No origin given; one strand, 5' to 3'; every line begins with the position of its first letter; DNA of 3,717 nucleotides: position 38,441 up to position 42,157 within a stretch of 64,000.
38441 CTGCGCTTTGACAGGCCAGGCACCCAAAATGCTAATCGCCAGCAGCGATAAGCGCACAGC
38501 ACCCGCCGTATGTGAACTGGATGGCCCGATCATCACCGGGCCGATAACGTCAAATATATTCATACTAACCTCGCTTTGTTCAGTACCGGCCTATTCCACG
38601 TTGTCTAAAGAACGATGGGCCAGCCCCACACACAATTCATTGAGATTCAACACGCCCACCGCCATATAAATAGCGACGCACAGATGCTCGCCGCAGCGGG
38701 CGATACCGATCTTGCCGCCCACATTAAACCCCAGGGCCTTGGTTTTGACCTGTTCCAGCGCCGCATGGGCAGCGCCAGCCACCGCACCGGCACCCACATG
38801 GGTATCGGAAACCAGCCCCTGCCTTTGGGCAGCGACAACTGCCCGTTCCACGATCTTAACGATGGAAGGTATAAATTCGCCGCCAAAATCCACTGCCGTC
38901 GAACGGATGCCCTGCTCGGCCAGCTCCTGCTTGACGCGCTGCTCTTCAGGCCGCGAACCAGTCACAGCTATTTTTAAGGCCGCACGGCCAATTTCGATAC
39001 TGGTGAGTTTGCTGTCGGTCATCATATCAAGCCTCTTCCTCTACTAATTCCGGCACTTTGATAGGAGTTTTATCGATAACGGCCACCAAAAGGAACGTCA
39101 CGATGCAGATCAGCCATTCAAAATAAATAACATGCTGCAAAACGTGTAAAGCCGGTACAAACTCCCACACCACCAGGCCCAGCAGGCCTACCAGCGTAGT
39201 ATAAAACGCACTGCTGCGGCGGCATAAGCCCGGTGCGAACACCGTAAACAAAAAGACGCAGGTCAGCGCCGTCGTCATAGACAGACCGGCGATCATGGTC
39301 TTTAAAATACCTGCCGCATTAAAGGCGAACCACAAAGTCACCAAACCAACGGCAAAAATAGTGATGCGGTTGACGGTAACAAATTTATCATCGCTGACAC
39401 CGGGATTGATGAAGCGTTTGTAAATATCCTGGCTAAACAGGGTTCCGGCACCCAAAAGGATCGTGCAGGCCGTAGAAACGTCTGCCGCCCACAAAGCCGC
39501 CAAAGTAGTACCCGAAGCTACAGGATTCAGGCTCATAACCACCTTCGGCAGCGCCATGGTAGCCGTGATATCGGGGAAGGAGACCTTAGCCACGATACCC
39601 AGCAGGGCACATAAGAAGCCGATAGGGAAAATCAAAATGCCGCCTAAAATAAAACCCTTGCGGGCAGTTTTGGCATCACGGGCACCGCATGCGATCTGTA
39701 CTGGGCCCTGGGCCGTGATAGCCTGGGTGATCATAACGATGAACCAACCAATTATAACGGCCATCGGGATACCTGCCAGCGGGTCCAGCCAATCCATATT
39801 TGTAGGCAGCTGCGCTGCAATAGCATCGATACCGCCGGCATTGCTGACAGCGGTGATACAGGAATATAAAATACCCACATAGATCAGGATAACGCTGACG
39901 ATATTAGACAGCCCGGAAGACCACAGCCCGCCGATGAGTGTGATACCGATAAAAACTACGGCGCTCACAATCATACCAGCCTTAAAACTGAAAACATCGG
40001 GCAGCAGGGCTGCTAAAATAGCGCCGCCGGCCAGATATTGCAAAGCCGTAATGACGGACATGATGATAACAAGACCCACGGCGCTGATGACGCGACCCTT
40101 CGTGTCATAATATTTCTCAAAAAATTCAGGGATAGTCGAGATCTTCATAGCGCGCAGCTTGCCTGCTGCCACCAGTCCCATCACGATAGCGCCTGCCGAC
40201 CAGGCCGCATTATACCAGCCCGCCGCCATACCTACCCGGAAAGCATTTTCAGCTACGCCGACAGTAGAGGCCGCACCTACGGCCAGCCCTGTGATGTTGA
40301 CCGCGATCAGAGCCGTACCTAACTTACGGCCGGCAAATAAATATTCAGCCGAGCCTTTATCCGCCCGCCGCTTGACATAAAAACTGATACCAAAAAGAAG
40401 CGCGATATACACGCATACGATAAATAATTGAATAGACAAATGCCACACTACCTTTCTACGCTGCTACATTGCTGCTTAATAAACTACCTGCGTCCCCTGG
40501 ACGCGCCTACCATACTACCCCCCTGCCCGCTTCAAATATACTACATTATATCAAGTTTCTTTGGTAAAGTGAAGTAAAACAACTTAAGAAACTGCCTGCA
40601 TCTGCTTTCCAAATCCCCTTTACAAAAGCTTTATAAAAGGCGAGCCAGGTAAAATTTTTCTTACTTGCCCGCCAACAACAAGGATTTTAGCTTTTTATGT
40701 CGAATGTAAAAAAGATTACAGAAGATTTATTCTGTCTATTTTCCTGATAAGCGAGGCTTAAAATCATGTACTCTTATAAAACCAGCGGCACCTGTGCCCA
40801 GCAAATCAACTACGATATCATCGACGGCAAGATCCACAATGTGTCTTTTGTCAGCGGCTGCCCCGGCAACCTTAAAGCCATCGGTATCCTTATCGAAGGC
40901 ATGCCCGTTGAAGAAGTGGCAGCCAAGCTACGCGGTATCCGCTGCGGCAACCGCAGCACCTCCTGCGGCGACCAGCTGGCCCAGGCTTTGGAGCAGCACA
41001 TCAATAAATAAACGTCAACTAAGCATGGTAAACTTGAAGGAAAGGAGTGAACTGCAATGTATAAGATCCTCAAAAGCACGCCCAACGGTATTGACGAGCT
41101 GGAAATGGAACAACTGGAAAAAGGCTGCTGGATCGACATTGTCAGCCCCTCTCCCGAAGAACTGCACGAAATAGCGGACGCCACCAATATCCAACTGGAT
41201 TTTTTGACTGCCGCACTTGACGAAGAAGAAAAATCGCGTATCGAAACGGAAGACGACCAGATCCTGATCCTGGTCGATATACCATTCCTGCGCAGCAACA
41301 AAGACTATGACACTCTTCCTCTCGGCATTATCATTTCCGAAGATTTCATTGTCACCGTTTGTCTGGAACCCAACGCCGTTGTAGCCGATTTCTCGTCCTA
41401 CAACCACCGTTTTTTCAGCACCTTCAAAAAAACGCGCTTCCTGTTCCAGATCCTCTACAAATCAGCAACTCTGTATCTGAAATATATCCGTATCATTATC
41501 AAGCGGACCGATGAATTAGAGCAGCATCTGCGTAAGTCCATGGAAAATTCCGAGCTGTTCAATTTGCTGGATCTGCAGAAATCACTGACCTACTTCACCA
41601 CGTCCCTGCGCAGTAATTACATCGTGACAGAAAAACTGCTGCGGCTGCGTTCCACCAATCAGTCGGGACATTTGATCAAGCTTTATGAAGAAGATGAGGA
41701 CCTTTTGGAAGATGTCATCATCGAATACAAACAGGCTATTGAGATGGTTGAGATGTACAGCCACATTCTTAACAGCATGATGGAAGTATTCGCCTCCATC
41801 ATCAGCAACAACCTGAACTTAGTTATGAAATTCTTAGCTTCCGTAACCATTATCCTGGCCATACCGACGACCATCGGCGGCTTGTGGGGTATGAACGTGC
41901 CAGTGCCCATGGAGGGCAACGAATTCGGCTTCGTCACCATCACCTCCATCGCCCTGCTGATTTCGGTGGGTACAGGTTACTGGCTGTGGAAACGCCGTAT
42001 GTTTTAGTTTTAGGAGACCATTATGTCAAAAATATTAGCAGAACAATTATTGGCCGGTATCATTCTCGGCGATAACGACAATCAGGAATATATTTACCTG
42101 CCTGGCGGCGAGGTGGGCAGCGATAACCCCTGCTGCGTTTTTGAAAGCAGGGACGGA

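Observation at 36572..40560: HutP-family RNA-binding protein embedded in a serine-catabolism operon whose leader and RBS carry UAG triplets at fixed spacing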

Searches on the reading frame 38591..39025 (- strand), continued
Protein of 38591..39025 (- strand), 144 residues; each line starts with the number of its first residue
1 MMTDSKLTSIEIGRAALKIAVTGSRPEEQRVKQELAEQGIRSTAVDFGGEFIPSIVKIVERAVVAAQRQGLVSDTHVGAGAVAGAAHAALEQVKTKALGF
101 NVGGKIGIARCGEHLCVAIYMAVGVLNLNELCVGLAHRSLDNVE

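Call 78: search_protein_families(library=pfam, proteins=[L068:3133-3792:+, L068:3798-4544:+, L068:4545-5498:+, L068:5485-5958:+, L068:6298-7113:+, L068:7181-8746:+, L031:6692-8974:+, L027:4490-5917:+, L051:8270-8947:+, L068:2887-3123:+], max_evalue=0.001)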
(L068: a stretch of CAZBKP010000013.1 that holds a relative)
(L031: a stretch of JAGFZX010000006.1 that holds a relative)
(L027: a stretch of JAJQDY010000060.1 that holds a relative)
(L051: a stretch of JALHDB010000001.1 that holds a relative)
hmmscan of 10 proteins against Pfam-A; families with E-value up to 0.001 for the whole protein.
L068:3133-3792:+ (219 aa): 1 family
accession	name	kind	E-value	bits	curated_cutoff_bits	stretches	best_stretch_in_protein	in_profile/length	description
PF02416.21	TatA_B_E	-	4.1e-07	29.6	21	1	4-40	1-37/53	mttA/Hcf106 family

L068:3798-4544:+ (248 aa): 5 families
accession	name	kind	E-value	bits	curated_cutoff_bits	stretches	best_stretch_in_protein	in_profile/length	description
PF13649.12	Methyltransf_25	-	4.1e-11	43.8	27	1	62-164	1-97/97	Methyltransferase domain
PF08241.18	Methyltransf_11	-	1.6e-09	38.7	21.2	1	64-167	2-94/95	Methyltransferase domain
PF08242.18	Methyltransf_12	-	4.6e-08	34.1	30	1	64-166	2-98/98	Methyltransferase domain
PF13847.12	Methyltransf_31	-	1.7e-07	31.5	27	1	57-169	2-110/145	Methyltransferase domain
PF13489.12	Methyltransf_23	-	0.00037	20.7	27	1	57-191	21-137/164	Methyltransferase domain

L068:4545-5498:+ (317 aa): 6 families
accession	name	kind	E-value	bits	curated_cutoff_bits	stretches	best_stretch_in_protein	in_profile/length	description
PF08003.17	Methyltransf_9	-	5.7e-129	430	23.8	1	14-316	7-314/315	Protein of unknown function (DUF1698)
PF13489.12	Methyltransf_23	-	2.5e-12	47.3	27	1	115-265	20-162/164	Methyltransferase domain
PF08241.18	Methyltransf_11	-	5.7e-09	36.9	21.2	1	122-219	1-95/95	Methyltransferase domain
PF13649.12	Methyltransf_25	-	2e-08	35.2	27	1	121-215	1-97/97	Methyltransferase domain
PF13847.12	Methyltransf_31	-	1.1e-07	32.1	27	1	118-223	4-113/145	Methyltransferase domain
PF08242.18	Methyltransf_12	-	1.2e-06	29.6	30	1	122-217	1-98/98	Methyltransferase domain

L068:5485-5958:+ (157 aa): 0 families

L068:6298-7113:+ (271 aa): 14 families
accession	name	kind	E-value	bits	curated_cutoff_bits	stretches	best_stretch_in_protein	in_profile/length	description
PF08241.18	Methyltransf_11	-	1.2e-23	83.9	21.2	1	73-163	1-90/95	Methyltransferase domain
PF13649.12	Methyltransf_25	-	4.8e-22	78.9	27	1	72-162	1-95/97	Methyltransferase domain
PF13847.12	Methyltransf_31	-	1.7e-18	67.2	27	1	67-172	2-113/145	Methyltransferase domain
PF08242.18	Methyltransf_12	-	2.2e-12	48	30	1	73-165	1-97/98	Methyltransferase domain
PF01209.24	Ubie_methyltran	-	1.4e-11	44.6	20.1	1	33-167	14-150/233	ubiE/COQ5 methyltransferase family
PF13489.12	Methyltransf_23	-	2.4e-11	44.1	27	1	56-163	9-111/164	Methyltransferase domain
PF05175.20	MTS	-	2.5e-09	37.5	23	1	58-139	21-104/170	Methyltransferase small domain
PF05401.17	NodS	-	6.5e-05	23.3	24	1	66-152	41-128/201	Nodulation protein S (NodS)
PF06325.19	PrmA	-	6.7e-05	23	22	1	66-139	159-232/296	Ribosomal protein L11 methyltransferase (PrmA)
PF09445.16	Methyltransf_15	-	8.4e-05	22.6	22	1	71-126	3-60/165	RNA cap guanine-N2 methyltransferase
PF02527.21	GidB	-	0.00011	22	27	1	54-143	34-125/184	rRNA small subunit methyltransferase G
PF00398.26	RrnaAD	-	0.00029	20.5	24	1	64-143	26-108/263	Ribosomal RNA adenine dimethylase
PF01135.25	PCMT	-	0.00048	20.4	20.3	1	67-123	72-132/210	Protein-L-isoaspartate(D-aspartate) O-methyltransferase (PCMT)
PF05219.18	DREV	-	0.00061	19.4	26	0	62-124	88-150/265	DREV methyltransferase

L068:7181-8746:+ (521 aa): 1 family
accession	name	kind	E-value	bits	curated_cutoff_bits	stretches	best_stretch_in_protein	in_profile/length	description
PF00496.27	SBP_bac_5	-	6.9e-87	292.4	32.4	1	67-437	2-364/368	Bacterial extracellular solute-binding proteins, family 5 Middle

L031:6692-8974:+ (760 aa): 9 families
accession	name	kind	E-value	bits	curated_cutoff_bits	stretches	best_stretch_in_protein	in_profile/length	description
PF08447.18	PAS_3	-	9e-46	154.5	25.6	2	307-397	2-89/89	PAS fold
PF13426.13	PAS_9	-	2.5e-34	118.1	27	4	173-271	8-103/103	PAS domain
PF08448.16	PAS_4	-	1.5e-26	93.2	23.1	2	163-273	2-109/110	PAS fold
PF02518.31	HATPase_c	-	2e-24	86.6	26.4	1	652-752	2-107/111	Histidine kinase-, DNA gyrase B-, and HSP90-like ATPase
PF00989.32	PAS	-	4e-20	72.3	22.6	1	157-269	2-113/113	PAS fold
PF00512.31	HisKA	-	4.8e-13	49.4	26.9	1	547-607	3-63/66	His Kinase A (phospho-acceptor) domain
PF13188.13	PAS_8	-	1.8e-09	37.6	21.8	0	19-71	2-54/65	PAS domain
PF14598.12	PAS_11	-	1.7e-08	34.8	25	0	316-400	24-104/109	PAS domain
PF14501.12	HATPase_c_5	-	0.00098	19.4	22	0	655-750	5-99/102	GHKL domain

L027:4490-5917:+ (475 aa): 1 family
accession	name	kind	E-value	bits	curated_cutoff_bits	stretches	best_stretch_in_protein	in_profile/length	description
PF00342.24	PGI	-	8.4e-22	77.9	22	1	103-474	98-466/486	Phosphoglucose isomerase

L051:8270-8947:+ (225 aa): 1 family
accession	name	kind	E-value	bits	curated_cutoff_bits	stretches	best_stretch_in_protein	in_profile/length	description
PF02308.21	MgtC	-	4.9e-42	143.5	31.4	1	16-143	1-120/121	MgtC family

L068:2887-3123:+ (78 aa): 1 family
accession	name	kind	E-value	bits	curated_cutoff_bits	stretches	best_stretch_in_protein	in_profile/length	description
PF02416.21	TatA_B_E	-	3.7e-17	61.7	21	1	5-52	2-49/53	mttA/Hcf106 family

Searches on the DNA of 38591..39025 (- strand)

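Call 72: search_rna_families(sources=[L028, L052, L029, L003, L037, L013], threshold=evalue, max_evalue=0.1)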
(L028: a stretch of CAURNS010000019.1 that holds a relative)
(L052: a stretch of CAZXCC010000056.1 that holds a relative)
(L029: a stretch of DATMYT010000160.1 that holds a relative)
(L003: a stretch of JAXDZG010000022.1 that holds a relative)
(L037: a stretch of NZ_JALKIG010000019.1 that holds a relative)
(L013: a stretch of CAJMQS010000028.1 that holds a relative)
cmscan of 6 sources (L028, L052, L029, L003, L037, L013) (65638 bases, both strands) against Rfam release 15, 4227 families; matches with E-value up to 0.1: 11.
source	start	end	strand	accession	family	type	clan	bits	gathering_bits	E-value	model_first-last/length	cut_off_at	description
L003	8775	8847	+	RF00005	tRNA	Gene; tRNA;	CL00001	73.1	29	4.6e-14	1-71/71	no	tRNA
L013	6702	6774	+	RF00005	tRNA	Gene; tRNA;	CL00001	70.6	29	2.2e-13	1-71/71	no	tRNA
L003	8697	8769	+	RF00005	tRNA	Gene; tRNA;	CL00001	64.4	29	1.1e-11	1-71/71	no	tRNA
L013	6623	6695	+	RF00005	tRNA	Gene; tRNA;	CL00001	64.3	29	1.2e-11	1-71/71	no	tRNA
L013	6528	6600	+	RF00005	tRNA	Gene; tRNA;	CL00001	61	29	9.8e-11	1-71/71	no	tRNA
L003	8576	8648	+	RF00005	tRNA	Gene; tRNA;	CL00001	59.8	29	2.1e-10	1-71/71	no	tRNA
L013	6796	6876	+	RF00005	tRNA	Gene; tRNA;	CL00001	59.4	29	2.7e-10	1-71/71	no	tRNA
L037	11760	11872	+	RF00558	L20_leader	Cis-reg; leader;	-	51.8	58.7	2.5e-07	1-127/127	no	Ribosomal protein L20 leader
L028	1012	1107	+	RF04157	MIR9486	Gene; miRNA;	-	43.1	100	1.6e-05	1-119/119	no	MIR9486 microRNA precursor family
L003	8775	8848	-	RF04354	Plastid-ycf2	Cis-reg;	-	30.3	65.7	0.03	1-75/75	no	Plastid-ycf2 5UTR RNA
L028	1570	1651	-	RF02621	BSnc120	Gene; sRNA;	-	26.3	114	0.097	1-88/88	no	Brucella sRNA 120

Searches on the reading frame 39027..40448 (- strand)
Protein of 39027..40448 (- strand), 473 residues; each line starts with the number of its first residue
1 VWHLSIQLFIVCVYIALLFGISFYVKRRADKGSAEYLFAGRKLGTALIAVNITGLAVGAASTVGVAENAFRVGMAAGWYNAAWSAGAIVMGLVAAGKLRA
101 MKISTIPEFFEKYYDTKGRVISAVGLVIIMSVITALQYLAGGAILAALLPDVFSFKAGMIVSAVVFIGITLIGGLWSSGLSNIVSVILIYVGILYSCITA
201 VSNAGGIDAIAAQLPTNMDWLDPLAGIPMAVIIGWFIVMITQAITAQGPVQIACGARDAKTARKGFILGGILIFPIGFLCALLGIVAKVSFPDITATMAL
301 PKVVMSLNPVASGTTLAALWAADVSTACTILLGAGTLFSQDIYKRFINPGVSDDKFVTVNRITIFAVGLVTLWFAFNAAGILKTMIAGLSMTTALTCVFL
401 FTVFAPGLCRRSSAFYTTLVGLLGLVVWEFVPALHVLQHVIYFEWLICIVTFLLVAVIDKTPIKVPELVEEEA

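Call 4: search_protein_families(library=pfam, proteins=[window:39027-40448:-], max_evalue=0.01)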
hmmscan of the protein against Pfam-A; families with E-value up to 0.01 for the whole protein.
window:39027-40448:- (473 aa): 1 family
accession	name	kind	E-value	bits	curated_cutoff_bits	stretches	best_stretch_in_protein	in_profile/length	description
PF00474.23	SSF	-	2.9e-24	86.1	22.8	1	36-421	1-406/406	Sodium:solute symporter family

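Call 5: search_protein_families(library=ncbifam, proteins=[window:39027-40448:-], max_evalue=0.01)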
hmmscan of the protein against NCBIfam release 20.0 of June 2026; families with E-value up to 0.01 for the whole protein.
window:39027-40448:- (473 aa): 7 families
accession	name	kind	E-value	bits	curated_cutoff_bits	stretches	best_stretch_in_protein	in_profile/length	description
TIGR00813.1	sss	superfamily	5.2e-30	104.8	184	1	36-421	1-411/411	sodium/solute symporter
NF007790.0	PRK10484.1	equivalog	1.5e-27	96.7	401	1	6-457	4-481/527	solute:sodium symporter family transporter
TIGR02121.1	Na_Pro_sym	equivalog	9.1e-22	77.4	515.5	1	9-462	5-472/488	sodium/proline symporter PutP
TIGR02119.1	panF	equivalog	1e-21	77.6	328.05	1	11-457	7-466/471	sodium/pantothenate symporter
TIGR03648.1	Na_symport_lg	subfamily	4.1e-16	58.5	320.75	2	299-429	357-478/547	VC_2705 family sodium/solute symporter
NF011948.0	PRK15419.1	equivalog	5.4e-14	51.9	955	1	8-462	8-476/502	sodium/proline symporter PutP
NF046076.1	monocarbox_MctP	equivalog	0.00055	18.7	625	1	8-421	4-430/481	monocarboxylate uptake permease MctP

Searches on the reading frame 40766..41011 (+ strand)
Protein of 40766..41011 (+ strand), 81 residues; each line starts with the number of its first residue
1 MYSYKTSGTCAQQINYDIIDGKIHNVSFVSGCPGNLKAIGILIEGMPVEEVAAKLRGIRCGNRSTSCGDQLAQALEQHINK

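Call 4: search_protein_families(library=pfam, proteins=[window:40766-41011:+], max_evalue=0.01)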
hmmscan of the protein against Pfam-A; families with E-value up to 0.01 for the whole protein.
window:40766-41011:+ (81 aa): 1 family
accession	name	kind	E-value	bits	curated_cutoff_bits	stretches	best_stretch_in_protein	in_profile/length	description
PF12637.14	TSCPD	-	1.5e-29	102.5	22.8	1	2-79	1-88/88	TSCPD domain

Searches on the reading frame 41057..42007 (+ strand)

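Call 4: search_protein_families(library=pfam, proteins=[window:41057-42007:+], max_evalue=0.01)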
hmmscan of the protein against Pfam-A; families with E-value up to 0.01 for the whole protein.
window:41057-42007:+ (316 aa): 1 family
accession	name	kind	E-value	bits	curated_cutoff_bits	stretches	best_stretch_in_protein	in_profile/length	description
PF01544.23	CorA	-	2.7e-49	168.5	27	1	22-310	3-290/292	CorA-like Mg2+ transporter protein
